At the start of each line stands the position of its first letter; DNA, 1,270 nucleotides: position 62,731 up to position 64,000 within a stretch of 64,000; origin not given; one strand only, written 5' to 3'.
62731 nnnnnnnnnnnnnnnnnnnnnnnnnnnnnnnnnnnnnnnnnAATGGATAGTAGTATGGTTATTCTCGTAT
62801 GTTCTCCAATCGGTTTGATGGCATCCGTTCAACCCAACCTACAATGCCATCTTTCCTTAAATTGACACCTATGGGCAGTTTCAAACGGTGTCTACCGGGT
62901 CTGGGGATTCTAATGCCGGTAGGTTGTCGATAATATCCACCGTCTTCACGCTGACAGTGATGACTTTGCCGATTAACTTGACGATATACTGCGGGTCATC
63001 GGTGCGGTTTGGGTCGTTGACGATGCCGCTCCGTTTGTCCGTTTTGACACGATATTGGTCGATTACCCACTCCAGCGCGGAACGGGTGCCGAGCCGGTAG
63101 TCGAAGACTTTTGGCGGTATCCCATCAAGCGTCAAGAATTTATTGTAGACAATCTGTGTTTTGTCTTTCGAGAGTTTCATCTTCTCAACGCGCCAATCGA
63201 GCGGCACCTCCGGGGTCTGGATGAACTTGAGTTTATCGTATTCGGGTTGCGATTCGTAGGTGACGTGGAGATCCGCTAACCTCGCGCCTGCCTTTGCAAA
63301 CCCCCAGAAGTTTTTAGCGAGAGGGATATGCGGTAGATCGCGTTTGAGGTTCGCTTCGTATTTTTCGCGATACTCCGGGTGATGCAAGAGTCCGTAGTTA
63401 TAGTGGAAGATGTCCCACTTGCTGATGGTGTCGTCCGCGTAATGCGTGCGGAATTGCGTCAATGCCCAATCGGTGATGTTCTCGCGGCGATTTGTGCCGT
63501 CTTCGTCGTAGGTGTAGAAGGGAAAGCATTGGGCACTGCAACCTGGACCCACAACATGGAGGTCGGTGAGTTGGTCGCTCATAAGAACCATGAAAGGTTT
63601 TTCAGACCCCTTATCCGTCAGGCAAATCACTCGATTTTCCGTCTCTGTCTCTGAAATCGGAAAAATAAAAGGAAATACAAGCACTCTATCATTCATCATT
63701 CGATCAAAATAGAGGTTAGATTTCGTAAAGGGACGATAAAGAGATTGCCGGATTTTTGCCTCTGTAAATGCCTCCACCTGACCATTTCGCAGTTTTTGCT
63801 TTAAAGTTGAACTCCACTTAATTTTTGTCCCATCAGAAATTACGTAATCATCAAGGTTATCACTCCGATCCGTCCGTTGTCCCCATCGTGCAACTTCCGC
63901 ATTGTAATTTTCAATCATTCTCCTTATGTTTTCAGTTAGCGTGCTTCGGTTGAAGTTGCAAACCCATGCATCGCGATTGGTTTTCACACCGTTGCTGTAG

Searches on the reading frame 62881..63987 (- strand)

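Call 26: search_protein_families(library=pfam, proteins=[window:62881-63987:-], max_evalue=0.001)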
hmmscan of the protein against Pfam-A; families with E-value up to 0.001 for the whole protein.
window:62881-63987:- (368 aa): 1 family
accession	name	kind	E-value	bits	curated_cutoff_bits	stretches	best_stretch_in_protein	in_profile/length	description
PF18135.7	Type_ISP_C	-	8e-104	347.8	25.9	1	2-338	11-342/342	Type ISP C-terminal specificity domain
